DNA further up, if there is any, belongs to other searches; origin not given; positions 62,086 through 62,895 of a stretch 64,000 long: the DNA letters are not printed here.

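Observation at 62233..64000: vWA(MIDAS)-TM-tandem-wHTH architecture: a putative one-component transmembrane transcription regulator, truncated by the window edge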

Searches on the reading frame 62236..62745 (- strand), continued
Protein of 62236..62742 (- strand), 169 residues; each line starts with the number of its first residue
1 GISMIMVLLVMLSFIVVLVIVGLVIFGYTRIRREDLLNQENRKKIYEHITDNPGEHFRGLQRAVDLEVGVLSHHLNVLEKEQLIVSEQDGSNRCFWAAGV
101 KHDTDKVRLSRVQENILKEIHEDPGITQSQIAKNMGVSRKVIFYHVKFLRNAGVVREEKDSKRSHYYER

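Call 57: list_cluster_members(proteins=[P0137, P0147, P0206, P0196, P0141, P0168, P0185, P0218, P0160, P0226])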
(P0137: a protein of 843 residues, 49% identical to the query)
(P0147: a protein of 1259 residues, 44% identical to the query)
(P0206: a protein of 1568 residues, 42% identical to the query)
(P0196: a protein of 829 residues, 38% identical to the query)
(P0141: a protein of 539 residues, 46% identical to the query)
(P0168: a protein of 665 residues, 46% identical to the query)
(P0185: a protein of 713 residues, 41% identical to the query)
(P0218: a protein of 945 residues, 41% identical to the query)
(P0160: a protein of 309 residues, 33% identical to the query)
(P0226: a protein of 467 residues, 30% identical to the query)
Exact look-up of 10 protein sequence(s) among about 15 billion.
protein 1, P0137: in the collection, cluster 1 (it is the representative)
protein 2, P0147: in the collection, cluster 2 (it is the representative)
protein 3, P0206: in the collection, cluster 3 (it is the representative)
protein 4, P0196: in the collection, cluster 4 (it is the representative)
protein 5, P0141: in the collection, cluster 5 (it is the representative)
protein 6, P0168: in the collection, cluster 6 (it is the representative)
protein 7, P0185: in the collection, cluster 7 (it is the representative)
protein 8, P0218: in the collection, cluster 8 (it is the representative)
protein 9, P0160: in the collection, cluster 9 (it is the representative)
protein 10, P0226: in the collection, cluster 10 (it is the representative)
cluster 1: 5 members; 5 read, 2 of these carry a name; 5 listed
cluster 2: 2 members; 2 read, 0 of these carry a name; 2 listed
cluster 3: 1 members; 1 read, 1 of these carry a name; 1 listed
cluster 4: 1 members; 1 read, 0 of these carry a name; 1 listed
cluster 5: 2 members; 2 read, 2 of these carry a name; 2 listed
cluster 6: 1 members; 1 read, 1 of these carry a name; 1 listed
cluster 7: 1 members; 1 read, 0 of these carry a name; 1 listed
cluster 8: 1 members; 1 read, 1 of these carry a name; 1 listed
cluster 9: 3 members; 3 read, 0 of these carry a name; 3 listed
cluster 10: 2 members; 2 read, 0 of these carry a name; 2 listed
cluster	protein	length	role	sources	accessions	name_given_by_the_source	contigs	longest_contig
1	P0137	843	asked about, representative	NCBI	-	-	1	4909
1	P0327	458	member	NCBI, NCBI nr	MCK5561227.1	MAG: winged helix-turn-helix transcriptional regulator, partial [Thermoplasmata archaeon] | winged helix-turn-helix transcriptional regulator [Thermoplasmata archaeon]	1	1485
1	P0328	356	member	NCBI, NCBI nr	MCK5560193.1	MAG: VWA domain-containing protein, partial [Thermoplasmata archaeon] | VWA domain-containing protein [Thermoplasmata archaeon]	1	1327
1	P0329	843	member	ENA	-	-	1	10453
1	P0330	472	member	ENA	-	-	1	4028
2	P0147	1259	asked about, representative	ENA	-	-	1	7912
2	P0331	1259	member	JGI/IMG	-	-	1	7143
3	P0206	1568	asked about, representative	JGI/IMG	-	parallel beta-helix repeat protein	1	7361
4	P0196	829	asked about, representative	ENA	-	-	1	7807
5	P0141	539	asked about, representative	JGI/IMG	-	predicted transcriptional regulator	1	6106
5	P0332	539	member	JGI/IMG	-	predicted transcriptional regulator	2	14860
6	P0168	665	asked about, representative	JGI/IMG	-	DNA-binding MarR family transcriptional regulator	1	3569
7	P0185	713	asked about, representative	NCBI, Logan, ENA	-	-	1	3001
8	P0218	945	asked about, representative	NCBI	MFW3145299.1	MAG: winged helix-turn-helix transcriptional regulator [Thermoplasmatota archaeon]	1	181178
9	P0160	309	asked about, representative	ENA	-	-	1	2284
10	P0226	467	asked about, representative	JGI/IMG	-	-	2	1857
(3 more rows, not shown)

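Call 61: search_solved_structures(query=A3, max_evalue=0.01, show_alignments=2)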
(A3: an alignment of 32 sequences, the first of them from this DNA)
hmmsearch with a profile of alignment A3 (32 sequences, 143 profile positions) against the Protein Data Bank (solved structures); distinct sequences matched with E-value up to 0.01: 33.
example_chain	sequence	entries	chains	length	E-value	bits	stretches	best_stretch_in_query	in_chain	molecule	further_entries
5duk_A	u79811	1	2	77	1e-13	54.5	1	11-74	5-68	putative DNA binding protein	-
1ub9_A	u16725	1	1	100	9.1e-06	28.7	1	6-63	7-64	Hypothetical protein PH1061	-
1uly_A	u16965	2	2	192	1.2e-05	28.3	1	80-137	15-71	hypothetical protein PH1932 | hypothetical transcription regulator protein, PH1932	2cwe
3bpv_A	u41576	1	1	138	1.6e-05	27.9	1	80-142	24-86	Transcriptional regulator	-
3bpx_A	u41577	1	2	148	1.9e-05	27.7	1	80-142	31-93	Transcriptional regulator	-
1lj9_A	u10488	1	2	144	4e-05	26.6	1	77-139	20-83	transcriptional regulator SlyA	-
2ia0_A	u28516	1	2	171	5.5e-05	26.2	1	78-130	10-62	Putative HTH-type transcriptional regulator PF0864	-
3tgn_A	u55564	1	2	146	0.00014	24.8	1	78-140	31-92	Adc operon repressor AdcR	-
6j05_A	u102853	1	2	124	0.00019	24.4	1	94-139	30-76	Transcriptional regulator ArsR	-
7fby_A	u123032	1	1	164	0.00053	23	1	78-130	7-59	Transcriptional regulatory protein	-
9w4v_A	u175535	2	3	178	0.00069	22.6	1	77-130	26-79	Uncharacterized HTH-type transcriptional regulator PH0140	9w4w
5eri_A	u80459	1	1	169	0.00074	22.5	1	79-141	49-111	MarR family transcriptional regulator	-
3nrv_A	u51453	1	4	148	0.0013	21.7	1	78-142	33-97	Putative transcriptional regulator (MarR/EmrR family)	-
1i1g_A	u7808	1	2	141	0.0015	21.6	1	86-130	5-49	TRANSCRIPTIONAL REGULATOR LRPA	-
4ija_A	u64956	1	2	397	0.0025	20.8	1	71-138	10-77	XylR protein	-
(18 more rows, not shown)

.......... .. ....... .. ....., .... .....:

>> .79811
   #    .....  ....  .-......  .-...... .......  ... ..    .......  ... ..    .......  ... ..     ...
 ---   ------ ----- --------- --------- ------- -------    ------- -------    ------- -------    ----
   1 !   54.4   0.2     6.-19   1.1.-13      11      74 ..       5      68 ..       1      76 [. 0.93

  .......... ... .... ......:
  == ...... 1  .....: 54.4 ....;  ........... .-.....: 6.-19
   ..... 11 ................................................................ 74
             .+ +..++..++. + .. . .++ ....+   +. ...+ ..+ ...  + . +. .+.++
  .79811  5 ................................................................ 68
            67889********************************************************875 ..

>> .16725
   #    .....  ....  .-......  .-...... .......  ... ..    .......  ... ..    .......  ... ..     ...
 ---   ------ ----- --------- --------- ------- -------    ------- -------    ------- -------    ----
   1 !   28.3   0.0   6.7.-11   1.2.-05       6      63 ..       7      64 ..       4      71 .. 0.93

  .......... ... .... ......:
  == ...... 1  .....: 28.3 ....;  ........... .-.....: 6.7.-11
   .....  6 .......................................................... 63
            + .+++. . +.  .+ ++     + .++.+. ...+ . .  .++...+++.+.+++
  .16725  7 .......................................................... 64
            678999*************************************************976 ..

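Call 66: predict_structure(alignment_id=A4)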
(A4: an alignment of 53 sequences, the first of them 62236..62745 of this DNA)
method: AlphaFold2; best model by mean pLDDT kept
length: 170 residues; sequences in the alignment: 53
mean_pLDDT: 92.1   pTM: 0.58
mean pLDDT of the five models: 92.1, 90.8, 89.8, 89.4, 88.6
residues with pLDDT >= 90: 135; 70-90: 28; 50-70: 7; < 50: 0
segments of 3 or more residues with pLDDT < 50: none
pLDDT, mean of each block of 10 residues (from residue 1): 96 98 91 79 95 94 96 96 92 90 65 93 98 97 95 94 95
secondary structure, 60 per line:
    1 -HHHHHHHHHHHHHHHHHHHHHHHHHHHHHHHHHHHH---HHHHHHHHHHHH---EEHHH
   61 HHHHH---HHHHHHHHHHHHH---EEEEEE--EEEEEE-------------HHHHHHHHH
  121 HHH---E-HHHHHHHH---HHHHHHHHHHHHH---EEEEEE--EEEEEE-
elements in order: H2-37 H41-52 H58-65 H69-81 E85-90 E93-98 H112-123 H129-136 H140-152 E156-161 E164-169

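Call 69: fold_search(model_id=the predicted structure, library=pdb)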
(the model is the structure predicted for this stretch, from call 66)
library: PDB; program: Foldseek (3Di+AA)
matches with E <= 10: 1800; with E <= 0.001: 38
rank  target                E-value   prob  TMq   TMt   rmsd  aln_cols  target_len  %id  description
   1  8cll_A                5.0e-06  1.00  0.29  0.17  17.0       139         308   19  Structural insights into human TFIIIC promoter recognition (released 2023-06-21)
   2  6juv_A                9.4e-06  1.00  0.34  0.30   8.3       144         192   16  Crytsal structure of ScpB derived from Pyrococcus yayanosii (released 2020-01-22)
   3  8iue_P                1.7e-05  1.00  0.34  0.20  11.9       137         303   16  RNA polymerase III pre-initiation complex melting complex 1 (released 2023-05-24)
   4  4i98_C                2.3e-05  1.00  0.34  0.35  11.2       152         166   15  Crystal structure of the complex between ScpA(residues 1-160)-ScpB(residues 1-183) (released 2013-01-30)
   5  8cli_A                3.3e-05  1.00  0.39  0.14   7.8       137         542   14  TFIIIC TauB-DNA monomer (released 2023-06-21)
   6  3w6j_E                5.5e-05  1.00  0.33  0.34   8.1       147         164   16  Crystal structure of ScpAB core complex (released 2013-04-24)
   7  4i98_B                7.1e-05  1.00  0.33  0.33   8.4       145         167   14  Crystal structure of the complex between ScpA(residues 1-160)-ScpB(residues 1-183) (released 2013-01-30)
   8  3w6j_F                1.3e-04  1.00  0.32  0.32  11.6       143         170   13  Crystal structure of ScpAB core complex (released 2013-04-24)
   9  2uwm_A                1.5e-04  1.00  0.30  0.27   8.3       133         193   17  C-TERMINAL DOMAIN(WH2-WH4) OF ELONGATION FACTOR SELB IN COMPLEX WITH SECIS RNA (released 2007-05-08)
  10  5afq_B                1.7e-04  1.00  0.34  0.14  16.5       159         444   14  Crystal structure of RPC62 - RPC32 beta (released 2015-10-07)
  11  1wsu_B                1.7e-04  1.00  0.29  0.38   8.9       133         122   16  C-terminal domain of elongation factor selB complexed with SECIS RNA (released 2005-01-25)
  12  3bz6                  1.9e-04  1.00  0.35  0.35  12.6       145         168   14  Crystal structure of a conserved protein of unknown function from Pseudomonas syringae pv. tomato str. DC3000 (released 2008-02-05)
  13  3lmm_B                1.9e-04  1.00  0.33  0.12  12.5       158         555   13  Crystal Structure of the DIP2311 protein from Corynebacterium diphtheriae, Northeast Structural Genomics Consortium Ta (released 2010-02-16)
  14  5u8j_A                2.1e-04  1.00  0.34  0.34  14.1       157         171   10  Crystal structure of a protein of unknown function ECL_02571 involved in membrane biogenesis from Enterobacter cloacae (released 2017-01-18)
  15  1wsu_A                2.1e-04  1.00  0.30  0.39   8.9       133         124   16  C-terminal domain of elongation factor selB complexed with SECIS RNA (released 2005-01-25)
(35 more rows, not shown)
